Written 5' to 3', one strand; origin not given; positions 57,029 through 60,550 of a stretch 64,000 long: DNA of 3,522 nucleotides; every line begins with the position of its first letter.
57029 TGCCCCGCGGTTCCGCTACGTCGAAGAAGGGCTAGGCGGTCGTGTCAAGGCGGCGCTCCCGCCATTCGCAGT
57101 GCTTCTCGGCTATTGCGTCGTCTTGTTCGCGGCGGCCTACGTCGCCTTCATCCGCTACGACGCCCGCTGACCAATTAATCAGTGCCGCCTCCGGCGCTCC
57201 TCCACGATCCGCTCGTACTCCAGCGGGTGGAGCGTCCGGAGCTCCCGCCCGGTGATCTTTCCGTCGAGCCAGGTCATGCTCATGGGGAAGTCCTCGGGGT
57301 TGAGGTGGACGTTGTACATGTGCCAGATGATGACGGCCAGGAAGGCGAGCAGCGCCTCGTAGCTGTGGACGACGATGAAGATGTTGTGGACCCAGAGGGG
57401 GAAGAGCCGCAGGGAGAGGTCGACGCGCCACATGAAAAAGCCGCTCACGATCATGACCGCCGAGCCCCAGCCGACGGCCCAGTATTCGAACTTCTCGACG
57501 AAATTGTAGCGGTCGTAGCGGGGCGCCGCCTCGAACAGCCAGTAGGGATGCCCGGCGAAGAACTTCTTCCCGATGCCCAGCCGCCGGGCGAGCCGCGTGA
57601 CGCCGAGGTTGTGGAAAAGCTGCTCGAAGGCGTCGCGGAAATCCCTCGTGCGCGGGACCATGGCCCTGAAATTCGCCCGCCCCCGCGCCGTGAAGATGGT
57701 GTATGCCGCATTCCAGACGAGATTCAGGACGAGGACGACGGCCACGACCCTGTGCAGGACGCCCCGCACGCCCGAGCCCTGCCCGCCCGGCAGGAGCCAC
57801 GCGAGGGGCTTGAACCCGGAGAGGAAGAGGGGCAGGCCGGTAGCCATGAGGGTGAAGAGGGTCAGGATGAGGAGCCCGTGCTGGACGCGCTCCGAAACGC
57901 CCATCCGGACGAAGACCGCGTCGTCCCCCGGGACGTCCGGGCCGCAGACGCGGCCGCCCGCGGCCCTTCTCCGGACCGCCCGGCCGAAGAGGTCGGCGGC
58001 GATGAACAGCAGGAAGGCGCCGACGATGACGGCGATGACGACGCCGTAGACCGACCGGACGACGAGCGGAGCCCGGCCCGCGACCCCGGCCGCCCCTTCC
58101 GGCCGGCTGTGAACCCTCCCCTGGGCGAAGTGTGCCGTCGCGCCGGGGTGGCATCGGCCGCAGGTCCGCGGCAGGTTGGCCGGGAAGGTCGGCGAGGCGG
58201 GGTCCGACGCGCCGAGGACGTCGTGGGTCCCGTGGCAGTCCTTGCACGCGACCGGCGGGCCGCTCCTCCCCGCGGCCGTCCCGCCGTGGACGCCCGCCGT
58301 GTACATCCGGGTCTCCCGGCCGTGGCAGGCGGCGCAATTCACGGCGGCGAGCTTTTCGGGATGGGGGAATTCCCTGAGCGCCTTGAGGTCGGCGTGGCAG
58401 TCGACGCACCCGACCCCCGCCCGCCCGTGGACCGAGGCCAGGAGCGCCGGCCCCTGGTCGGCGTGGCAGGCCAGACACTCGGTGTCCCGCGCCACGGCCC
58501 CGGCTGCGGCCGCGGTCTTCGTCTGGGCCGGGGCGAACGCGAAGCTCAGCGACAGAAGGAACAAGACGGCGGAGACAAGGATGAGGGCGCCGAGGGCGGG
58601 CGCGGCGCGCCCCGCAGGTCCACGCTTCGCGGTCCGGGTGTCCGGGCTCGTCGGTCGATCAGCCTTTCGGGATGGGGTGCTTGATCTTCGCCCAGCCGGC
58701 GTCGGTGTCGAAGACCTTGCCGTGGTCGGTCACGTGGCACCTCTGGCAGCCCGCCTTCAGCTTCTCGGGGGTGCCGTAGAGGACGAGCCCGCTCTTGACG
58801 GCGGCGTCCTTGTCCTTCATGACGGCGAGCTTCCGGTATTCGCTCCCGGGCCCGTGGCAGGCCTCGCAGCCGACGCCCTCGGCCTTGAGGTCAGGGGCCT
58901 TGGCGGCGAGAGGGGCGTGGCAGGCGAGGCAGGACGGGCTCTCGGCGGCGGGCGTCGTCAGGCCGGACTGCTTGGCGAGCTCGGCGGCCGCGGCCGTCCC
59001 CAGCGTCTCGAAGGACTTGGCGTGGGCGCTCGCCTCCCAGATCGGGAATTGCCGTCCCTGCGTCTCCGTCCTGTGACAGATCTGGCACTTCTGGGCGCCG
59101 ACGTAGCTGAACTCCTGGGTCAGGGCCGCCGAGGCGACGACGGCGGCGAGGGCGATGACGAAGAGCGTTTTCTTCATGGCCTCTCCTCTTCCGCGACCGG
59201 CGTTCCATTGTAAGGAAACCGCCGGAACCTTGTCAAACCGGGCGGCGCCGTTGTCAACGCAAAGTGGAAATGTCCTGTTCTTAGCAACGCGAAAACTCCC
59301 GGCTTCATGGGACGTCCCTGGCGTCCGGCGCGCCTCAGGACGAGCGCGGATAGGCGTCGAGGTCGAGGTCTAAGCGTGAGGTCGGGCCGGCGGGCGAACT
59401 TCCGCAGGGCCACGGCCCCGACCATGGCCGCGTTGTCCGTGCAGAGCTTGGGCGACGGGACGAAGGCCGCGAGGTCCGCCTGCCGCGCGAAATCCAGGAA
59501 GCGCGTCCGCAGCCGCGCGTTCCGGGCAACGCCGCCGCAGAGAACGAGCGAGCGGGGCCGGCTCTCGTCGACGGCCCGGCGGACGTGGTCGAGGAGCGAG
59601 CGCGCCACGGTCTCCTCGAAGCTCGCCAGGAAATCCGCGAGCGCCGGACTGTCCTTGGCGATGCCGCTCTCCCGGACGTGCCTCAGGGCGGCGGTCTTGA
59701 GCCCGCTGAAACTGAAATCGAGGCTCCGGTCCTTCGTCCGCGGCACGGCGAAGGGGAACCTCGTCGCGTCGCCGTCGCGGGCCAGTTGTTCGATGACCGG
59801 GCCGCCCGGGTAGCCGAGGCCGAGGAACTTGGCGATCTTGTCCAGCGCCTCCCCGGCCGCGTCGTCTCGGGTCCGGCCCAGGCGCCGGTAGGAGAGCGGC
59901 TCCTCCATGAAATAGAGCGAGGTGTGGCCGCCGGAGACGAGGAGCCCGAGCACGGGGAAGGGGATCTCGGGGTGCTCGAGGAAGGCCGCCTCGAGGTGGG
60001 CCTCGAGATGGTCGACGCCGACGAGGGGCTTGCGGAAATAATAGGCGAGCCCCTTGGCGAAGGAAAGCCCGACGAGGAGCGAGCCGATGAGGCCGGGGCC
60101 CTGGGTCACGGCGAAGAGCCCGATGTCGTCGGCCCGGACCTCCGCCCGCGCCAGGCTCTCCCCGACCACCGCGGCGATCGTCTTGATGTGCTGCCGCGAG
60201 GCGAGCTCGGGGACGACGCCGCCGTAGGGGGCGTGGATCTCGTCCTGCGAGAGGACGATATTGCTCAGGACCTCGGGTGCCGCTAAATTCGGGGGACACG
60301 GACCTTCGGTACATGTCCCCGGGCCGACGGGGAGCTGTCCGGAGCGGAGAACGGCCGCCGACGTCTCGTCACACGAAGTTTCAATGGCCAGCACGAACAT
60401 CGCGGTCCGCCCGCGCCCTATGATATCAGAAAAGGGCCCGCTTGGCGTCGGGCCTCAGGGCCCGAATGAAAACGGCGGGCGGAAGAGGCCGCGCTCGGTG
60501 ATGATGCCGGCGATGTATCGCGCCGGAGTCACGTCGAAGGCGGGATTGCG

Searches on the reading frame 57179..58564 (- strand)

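Call 69: search_protein_families(library=pfam, proteins=[window:57179-58564:-], max_evalue=0.05)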
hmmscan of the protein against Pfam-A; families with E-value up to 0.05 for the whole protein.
window:57179-58564:- (461 aa): 7 families
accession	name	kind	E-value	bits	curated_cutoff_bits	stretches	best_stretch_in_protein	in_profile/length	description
PF14522.11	Cytochrome_C7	-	5.6e-09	36.1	24.8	3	65-139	2-66/67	Cytochrome c7 and related cytochrome c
PF14537.11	Cytochrom_c3_2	-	5.7e-08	33.6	25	1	45-139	1-78/79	Cytochrome c3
PF13435.11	Cytochrome_C554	-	0.0048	18.2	20.8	1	20-57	41-83/84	Cytochrome c554 and c-prime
PF09699.15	Paired_CXXCH_1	-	0.0093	16.1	20.6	0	24-61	4-40/41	Doubled CXXCH motif (Paired_CXXCH_1)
PF22113.1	Mtrc-MtrF_II-IV_dom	-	0.029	14.4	30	0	25-145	4-137/176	Outer membrane cytochrome MtrC/MtrF-like, domains II/IV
PF02085.21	Cytochrom_CIII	-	0.03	15.1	22.9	0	50-111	30-101/101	Class III cytochrome C family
PF03264.19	Cytochrom_NNT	-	0.044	13.9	24.1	0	77-116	39-77/174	NapC/NirT cytochrome c family, N-terminal region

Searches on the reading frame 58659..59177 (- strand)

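Call 69: search_protein_families(library=pfam, proteins=[window:58659-59177:-], max_evalue=0.05)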
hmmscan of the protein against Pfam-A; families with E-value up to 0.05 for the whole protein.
window:58659-59177:- (172 aa): 6 families
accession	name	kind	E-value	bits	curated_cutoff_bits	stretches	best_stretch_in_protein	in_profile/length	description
PF13435.11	Cytochrome_C554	-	3.8e-15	57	20.8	1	30-109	1-84/84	Cytochrome c554 and c-prime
PF14522.11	Cytochrome_C7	-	3.8e-06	27.1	24.8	2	81-148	14-66/67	Cytochrome c7 and related cytochrome c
PF22113.1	Mtrc-MtrF_II-IV_dom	-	1.6e-05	25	30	1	27-114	80-169/176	Outer membrane cytochrome MtrC/MtrF-like, domains II/IV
PF02085.21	Cytochrom_CIII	-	2.1e-05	25.2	22.9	1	29-108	31-101/101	Class III cytochrome C family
PF09699.15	Paired_CXXCH_1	-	6.8e-05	22.9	20.6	0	76-97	3-23/41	Doubled CXXCH motif (Paired_CXXCH_1)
PF14537.11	Cytochrom_c3_2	-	0.00013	22.8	25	1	80-150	6-66/79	Cytochrome c3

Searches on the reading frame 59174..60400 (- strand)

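Call 69: search_protein_families(library=pfam, proteins=[window:59174-60400:-], max_evalue=0.05)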
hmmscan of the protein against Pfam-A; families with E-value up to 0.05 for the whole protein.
window:59174-60400:- (408 aa): 3 families
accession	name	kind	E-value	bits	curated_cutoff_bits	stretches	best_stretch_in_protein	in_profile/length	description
PF00814.31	TsaD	-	6.7e-91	305.1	24.8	1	43-328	1-263/264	tRNA N6-adenosine threonylcarbamoyltransferase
PF22521.2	HypF_C_2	-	7.9e-05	23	27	1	251-321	163-233/241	Carbamoyltransferase, Kae1-like Domain, second subdomain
PF02543.21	Carbam_trans_N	-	0.029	14.3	24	0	250-302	273-321/346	Carbamoyltransferase N-terminus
